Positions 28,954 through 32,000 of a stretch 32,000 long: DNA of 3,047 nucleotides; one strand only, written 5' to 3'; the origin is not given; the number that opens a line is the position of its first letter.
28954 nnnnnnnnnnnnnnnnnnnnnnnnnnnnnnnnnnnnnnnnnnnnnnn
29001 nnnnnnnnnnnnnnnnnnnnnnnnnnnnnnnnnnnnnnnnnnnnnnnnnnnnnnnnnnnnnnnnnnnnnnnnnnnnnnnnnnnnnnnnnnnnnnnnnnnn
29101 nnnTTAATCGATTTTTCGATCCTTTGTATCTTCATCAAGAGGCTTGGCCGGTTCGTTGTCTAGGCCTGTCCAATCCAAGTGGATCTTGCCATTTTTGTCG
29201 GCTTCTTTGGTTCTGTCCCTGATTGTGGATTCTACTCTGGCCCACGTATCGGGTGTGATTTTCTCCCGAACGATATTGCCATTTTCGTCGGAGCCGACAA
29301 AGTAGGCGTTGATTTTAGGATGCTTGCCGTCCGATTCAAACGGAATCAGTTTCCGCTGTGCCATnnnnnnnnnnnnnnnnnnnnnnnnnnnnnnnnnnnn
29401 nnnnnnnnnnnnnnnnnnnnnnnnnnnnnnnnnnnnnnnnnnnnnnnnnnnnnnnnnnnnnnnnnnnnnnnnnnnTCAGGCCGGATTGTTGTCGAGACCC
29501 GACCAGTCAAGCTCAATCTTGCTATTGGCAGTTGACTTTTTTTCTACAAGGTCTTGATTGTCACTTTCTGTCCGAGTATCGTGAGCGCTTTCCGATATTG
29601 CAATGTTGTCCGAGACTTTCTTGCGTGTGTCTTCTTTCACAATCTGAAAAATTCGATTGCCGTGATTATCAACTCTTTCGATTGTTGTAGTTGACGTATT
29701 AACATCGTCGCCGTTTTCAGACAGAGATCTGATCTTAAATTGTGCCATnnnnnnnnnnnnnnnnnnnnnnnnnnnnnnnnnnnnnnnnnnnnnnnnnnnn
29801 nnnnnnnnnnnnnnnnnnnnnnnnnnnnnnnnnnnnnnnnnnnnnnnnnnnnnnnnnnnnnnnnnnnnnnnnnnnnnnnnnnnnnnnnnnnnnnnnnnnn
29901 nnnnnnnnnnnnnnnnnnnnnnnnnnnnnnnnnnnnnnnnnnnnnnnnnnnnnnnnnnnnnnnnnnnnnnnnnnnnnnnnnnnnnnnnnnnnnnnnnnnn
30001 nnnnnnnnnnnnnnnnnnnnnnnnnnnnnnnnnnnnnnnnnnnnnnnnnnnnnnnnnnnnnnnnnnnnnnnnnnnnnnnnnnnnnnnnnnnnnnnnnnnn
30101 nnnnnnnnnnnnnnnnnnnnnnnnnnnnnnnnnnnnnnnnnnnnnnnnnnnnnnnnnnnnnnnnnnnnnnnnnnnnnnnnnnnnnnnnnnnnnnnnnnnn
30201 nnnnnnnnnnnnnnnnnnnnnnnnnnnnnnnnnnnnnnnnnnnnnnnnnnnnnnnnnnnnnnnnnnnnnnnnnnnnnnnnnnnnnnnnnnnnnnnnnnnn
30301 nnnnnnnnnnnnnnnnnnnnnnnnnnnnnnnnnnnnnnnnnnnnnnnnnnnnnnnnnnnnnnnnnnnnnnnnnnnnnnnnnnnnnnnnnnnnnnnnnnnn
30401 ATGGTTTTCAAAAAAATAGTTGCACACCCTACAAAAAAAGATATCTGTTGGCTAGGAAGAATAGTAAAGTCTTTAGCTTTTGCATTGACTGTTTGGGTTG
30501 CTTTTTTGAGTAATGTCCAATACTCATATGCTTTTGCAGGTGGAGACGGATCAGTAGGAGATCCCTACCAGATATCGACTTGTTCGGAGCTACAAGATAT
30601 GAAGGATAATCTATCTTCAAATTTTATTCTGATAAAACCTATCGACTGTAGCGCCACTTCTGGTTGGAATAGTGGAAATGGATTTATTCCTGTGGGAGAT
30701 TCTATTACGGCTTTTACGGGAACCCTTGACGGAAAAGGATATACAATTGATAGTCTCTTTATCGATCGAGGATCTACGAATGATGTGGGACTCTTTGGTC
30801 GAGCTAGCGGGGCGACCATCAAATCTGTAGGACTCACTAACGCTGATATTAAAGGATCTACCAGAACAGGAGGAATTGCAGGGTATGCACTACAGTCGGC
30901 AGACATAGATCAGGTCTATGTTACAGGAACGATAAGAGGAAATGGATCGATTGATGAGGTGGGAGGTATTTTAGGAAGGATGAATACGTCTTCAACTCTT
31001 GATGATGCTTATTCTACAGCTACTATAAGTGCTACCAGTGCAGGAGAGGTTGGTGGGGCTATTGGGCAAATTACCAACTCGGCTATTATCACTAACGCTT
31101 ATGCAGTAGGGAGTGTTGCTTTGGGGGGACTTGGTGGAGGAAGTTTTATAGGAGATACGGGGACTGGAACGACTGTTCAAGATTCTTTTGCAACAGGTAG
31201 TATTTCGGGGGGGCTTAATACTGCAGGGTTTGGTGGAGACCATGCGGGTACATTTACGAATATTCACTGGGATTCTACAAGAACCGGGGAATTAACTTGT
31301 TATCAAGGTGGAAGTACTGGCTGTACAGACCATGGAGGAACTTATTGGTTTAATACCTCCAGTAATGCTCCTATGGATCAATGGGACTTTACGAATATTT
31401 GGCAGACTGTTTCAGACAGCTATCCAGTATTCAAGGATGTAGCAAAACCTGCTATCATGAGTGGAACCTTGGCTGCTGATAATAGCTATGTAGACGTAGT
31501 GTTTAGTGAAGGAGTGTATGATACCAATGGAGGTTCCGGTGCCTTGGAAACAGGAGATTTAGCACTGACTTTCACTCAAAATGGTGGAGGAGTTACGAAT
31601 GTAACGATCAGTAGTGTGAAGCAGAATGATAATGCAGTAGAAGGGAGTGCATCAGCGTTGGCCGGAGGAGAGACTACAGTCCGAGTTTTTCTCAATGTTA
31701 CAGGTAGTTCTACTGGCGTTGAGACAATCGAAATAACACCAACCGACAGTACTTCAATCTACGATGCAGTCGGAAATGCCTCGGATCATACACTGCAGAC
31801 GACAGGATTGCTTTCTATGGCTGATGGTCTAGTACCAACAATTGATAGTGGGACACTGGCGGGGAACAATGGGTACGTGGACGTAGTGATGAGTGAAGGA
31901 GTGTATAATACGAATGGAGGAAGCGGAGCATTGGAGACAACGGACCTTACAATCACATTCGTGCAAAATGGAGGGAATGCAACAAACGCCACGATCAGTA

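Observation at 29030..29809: Two small paralogous genes next to the tRNAs that share promoter, 5'UTR box and a C-terminal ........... motif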

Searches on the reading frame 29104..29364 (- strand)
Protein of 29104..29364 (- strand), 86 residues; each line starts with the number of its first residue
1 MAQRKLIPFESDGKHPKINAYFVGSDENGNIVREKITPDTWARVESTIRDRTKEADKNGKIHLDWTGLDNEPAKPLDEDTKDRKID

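Call 8: search_protein_families(library=pfam, proteins=[window:29104-29364:-], max_evalue=10)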
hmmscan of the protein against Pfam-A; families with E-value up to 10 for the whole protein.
window:29104-29364:- (86 aa): 0 families

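Call 12: find_homologous_proteins(query=window:29104-29364:-, max_evalue=1)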
Query window:29104-29364:- (86 aa): 1 proteins with E <= 1 among 1 candidates.
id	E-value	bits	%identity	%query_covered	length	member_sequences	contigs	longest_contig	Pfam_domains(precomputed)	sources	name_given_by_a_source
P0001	1.6e-51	190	100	100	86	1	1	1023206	-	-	-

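Call 24: find_encoding_contigs(protein=P0001, flank=3000, max_places=5)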
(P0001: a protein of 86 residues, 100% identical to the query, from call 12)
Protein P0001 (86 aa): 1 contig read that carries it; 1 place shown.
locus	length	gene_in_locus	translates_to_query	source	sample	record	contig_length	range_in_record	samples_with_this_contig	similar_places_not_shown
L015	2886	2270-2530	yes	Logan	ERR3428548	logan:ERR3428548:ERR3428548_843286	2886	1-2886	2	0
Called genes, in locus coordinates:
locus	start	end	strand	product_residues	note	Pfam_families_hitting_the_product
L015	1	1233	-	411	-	?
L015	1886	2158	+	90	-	-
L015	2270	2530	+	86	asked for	-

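Call 46: search_protein_families(library=phrogs, proteins=[window:29104-29364:-], max_evalue=10)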
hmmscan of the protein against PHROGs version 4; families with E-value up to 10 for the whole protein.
window:29104-29364:- (86 aa): 0 families

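Call 47: search_protein_families(library=ncbifam, proteins=[window:29104-29364:-], max_evalue=10)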
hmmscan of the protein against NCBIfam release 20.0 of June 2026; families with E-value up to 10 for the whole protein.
window:29104-29364:- (86 aa): 0 families

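Call 48: search_protein_families(library=padloc, proteins=[window:29104-29364:-], max_evalue=10)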
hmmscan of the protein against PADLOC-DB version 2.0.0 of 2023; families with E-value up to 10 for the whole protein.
window:29104-29364:- (86 aa): 0 families

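Call 62: predict_structure(alignment_id=A4)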
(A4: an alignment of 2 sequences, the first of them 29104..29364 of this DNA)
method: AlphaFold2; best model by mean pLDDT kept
length: 86 residues; sequences in the alignment: 2
mean_pLDDT: 51.3   pTM: 0.27
mean pLDDT of the five models: 51.3, 49.2, 46.6, 45.9, 44.3
residues with pLDDT >= 90: 0; 70-90: 0; 50-70: 40; < 50: 46
segments of 3 or more residues with pLDDT < 50: 1-4, 10-18, 54-85
pLDDT, mean of each block of 10 residues (from residue 1): 49 49 63 63 58 45 46 41 45
secondary structure, 60 per line:
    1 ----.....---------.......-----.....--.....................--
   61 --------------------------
elements in order: E5-9 E19-25 E31-35 H38-58

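Call 66: fold_search(model_id=the predicted structure, library=pdb)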
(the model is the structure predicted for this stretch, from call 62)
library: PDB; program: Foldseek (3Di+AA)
matches with E <= 10: 434; with E <= 0.001: 0
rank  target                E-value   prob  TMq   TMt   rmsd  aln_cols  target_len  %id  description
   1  1xtd                  7.8e-01  0.20  0.31  0.21   6.5        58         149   12  Structural Analysis of Leishmania mexicana eukaryotic initiation factor 5a (released 2004-10-26)
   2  7kbb_D                7.8e-01  0.14  0.27  0.15   9.5        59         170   10  Cryo-EM structure of the HCMV pentamer bound by Fabs 2-18 and 8I21 (released 2021-08-11)
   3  2nyz_E                8.9e-01  0.23  0.27  0.33   6.1        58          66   12  Viral Chemokine Binding Protein M3 From Murine Gammaherpesvirus68 In Complex With The C- Chemokine XCL1 (released 2007-12-25)
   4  1x6o                  8.9e-01  0.16  0.28  0.19   7.3        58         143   12  Structural Analysis of Leishmania braziliensis eukaryotic initiation factor 5a (released 2004-08-24)
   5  7n4d_C                9.5e-01  0.11  0.25  0.18   7.6        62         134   14  Translation initiation factor eif-5a family protein from Naegleria fowleri ATCC 30863 (released 2021-06-23)
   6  7t4r_E                1.2e+00  0.11  0.25  0.15  10.0        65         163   11  CryoEM structure of the HCMV Pentamer gH/gL/UL128/UL130/UL131A in complex with THBD and neutralizing fabs MSL-109 and  (released 2022-03-23)
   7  6x26_A                1.4e+00  0.25  0.24  0.03   3.9        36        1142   11  Mfd-bound E.coli RNA polymerase elongation complex - L1 state (released 2021-02-03)
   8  6vgj_B                1.4e+00  0.23  0.29  0.33   4.9        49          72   14  N-terminal variant of CXCL13 (released 2020-10-07)
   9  4fd0                  1.4e+00  0.21  0.29  0.08   4.6        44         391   16  Crystal structure of a putative cell surface protein (BACCAC_03700) from Bacteroides caccae ATCC 43185 at 2.07 A resolut (released 2012-07-25)
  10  7n4d_A                1.5e+00  0.08  0.25  0.17   7.6        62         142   14  Translation initiation factor eif-5a family protein from Naegleria fowleri ATCC 30863 (released 2021-06-23)
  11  6vgj_F                1.8e+00  0.20  0.29  0.32   5.0        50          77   14  N-terminal variant of CXCL13 (released 2020-10-07)
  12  2k7i_MODEL_1_A        1.9e+00  0.06  0.22  0.28  10.0        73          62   12  Solution NMR structure of protein ATU0232 from AGROBACTERIUM TUMEFACIENS. Northeast Structural Genomics Consor (released 2008-10-07)
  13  8tla_C                2.1e+00  0.08  0.24  0.02   8.2        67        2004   15  Human Type 3 IP3 Receptor - Higher-Order Inhibited State - Symmetry Mate 1 (released 2023-11-08)
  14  7e8n_C                2.1e+00  0.08  0.24  0.06   8.7        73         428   15  Crystal structure of Type II citrate synthase (HyCS) from Hymenobacter sp. PAMC 26554 (released 2022-01-12)
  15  1qe6_A                2.2e+00  0.15  0.29  0.35   6.3        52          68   15  INTERLEUKIN-8 WITH AN ADDED DISULFIDE BETWEEN RESIDUES 5 AND 33 (L5C/H33C) (released 2000-03-22)
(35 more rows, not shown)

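Call 75: search_dna_similar(query=window:29104-29364:-, collection=phages, mode=protein, max_evalue=1, max_rows=5)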
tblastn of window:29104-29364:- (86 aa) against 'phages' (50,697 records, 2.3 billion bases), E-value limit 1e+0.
No match.

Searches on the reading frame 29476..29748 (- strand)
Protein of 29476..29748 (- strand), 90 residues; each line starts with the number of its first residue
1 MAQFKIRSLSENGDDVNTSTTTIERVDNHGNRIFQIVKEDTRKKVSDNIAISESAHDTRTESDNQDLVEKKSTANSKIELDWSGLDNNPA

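Call 8: search_protein_families(library=pfam, proteins=[window:29476-29748:-], max_evalue=10)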
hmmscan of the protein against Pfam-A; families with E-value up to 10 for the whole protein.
window:29476-29748:- (90 aa): 1 family
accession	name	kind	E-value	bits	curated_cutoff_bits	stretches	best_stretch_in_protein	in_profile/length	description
PF12378.14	P1_N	-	0.033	14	24.8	1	12-72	12-73/286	Mycoplasma adhesin P1, N-terminal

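Call 23: search_protein_representatives(alignment_id=A1)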
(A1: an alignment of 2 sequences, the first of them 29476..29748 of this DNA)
Query: 2 sequences, 103 profile positions. Proteins with E-value up to 0.001 (for the whole library): 4; up to 1e-10: 3; up to 1e-30: 2. The best 4 are listed.
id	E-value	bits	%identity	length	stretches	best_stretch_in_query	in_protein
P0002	5.3e-46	171.1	-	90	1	1-90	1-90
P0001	2.2e-38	146.7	-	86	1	1-103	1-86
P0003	2.0e-14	69.7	-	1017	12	12-41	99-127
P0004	1.4e-07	47.7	-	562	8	29-71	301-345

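Call 26: find_related_loci(query=A1, collection=genome_contigs, flank=4000)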
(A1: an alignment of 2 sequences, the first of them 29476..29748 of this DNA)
Query A1 (90 aa) in genome_contigs; peptide patterns used: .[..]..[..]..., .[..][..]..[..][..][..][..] (x = any residue, [..] = any of these).
380 stretches matched a pattern, but none encodes a relative of the query by tblastn (E <= 1e-3).

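Call 27: find_related_loci(query=A1, collection=viral_contigs, flank=4000)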
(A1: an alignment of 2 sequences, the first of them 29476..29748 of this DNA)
Query A1 (90 aa) in viral_contigs; peptide patterns used: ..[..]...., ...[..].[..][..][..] (x = any residue, [..] = any of these).
43 stretches matched a pattern, but none encodes a relative of the query by tblastn (E <= 1e-3).

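Call 36: predict_structure(alignment_id=A1)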
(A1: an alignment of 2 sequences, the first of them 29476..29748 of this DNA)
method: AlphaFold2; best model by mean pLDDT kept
length: 90 residues; sequences in the alignment: 2
mean_pLDDT: 43.6   pTM: 0.20
mean pLDDT of the five models: 43.6, 43.0, 42.5, 39.4, 37.1
residues with pLDDT >= 90: 0; 70-90: 0; 50-70: 20; < 50: 70
segments of 3 or more residues with pLDDT < 50: 1-20, 42-44, 46-90
pLDDT, mean of each block of 10 residues (from residue 1): 38 43 54 56 47 38 37 38 43
secondary structure, 60 per line:
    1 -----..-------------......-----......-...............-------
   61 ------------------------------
elements in order: E21-26 E32-37 H39-53

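Call 45: search_solved_structures(query=A1, max_evalue=10, show_alignments=2)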
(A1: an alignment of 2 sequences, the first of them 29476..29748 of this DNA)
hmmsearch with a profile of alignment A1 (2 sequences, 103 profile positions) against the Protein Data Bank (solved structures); distinct sequences matched with E-value up to 10: 2.
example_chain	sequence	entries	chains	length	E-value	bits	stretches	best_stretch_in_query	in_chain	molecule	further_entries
6f0t_A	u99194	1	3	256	0.11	15.8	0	48-87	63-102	Pizza6-SFW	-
9cpc_1W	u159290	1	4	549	0.44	13.9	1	22-65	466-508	Cilia- and flagella-associated protein 45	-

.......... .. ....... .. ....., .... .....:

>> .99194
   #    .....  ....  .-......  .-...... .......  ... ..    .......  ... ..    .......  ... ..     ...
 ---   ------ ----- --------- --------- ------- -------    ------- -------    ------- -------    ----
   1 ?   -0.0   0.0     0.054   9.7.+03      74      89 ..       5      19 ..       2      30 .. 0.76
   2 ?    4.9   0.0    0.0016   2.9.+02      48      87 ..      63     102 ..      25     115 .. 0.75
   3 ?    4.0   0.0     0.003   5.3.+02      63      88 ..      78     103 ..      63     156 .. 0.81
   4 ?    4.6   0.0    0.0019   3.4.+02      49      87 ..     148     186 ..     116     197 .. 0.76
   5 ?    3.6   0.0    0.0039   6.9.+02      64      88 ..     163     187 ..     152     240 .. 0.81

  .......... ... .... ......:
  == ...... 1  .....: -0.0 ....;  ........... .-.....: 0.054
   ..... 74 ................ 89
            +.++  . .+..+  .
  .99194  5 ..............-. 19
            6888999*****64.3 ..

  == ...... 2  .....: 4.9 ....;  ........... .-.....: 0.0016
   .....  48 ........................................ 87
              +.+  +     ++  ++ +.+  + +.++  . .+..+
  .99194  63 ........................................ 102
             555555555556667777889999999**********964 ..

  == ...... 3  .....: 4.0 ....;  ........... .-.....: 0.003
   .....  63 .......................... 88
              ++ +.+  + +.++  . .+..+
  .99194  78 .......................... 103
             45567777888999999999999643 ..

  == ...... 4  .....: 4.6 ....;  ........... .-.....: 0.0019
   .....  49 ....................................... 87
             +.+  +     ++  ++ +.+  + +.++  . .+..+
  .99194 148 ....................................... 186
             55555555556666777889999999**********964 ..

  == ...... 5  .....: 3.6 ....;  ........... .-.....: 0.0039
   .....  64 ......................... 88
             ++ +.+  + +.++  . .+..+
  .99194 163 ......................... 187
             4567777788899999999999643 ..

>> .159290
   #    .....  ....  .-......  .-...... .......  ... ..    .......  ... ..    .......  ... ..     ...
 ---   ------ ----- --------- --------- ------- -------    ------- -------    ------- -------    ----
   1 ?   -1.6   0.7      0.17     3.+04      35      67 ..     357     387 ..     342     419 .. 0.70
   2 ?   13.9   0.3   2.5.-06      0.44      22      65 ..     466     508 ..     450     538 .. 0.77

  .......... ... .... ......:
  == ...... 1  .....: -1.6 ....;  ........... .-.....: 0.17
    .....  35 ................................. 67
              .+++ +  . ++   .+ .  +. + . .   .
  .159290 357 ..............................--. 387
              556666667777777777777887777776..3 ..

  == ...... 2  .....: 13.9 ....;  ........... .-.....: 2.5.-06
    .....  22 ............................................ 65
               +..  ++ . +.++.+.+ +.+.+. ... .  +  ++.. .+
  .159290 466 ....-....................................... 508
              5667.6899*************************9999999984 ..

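Call 46: search_protein_families(library=phrogs, proteins=[window:29476-29748:-], max_evalue=10)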
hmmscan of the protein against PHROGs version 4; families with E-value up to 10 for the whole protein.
window:29476-29748:- (90 aa): 2 families
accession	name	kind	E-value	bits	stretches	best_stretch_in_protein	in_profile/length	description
phrog_14110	-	unknown function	0.12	13.1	1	22-43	26-47/65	-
phrog_21010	-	unknown function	0.2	12.8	1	6-71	56-121/160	-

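Call 47: search_protein_families(library=ncbifam, proteins=[window:29476-29748:-], max_evalue=10)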
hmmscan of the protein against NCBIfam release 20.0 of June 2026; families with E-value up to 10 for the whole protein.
window:29476-29748:- (90 aa): 0 families

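Call 48: search_protein_families(library=padloc, proteins=[window:29476-29748:-], max_evalue=10)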
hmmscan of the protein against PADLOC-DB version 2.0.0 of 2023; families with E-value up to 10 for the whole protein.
window:29476-29748:- (90 aa): 0 families

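Call 76: search_dna_similar(query=window:29476-29748:-, collection=plasmids, mode=protein, max_evalue=1, max_rows=5)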
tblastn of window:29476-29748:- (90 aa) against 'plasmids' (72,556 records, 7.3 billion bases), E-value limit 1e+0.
No match.

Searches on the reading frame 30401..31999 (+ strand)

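Call 13: search_protein_families(library=pfam, proteins=[window:30401-31999:+], max_evalue=0.01)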
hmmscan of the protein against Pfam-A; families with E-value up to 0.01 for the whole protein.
window:30401-31999:+ (533 aa): 2 families
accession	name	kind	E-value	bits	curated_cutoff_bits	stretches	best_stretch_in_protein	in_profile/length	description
PF05342.19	Peptidase_M26_N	-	2.5e-05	24.1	27.7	1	64-176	147-250/250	M26 IgA1-specific Metallo-endopeptidase N-terminal region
PF07581.17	Glug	-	0.0015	19.2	20.5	1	152-178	1-27/28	The GLUG motif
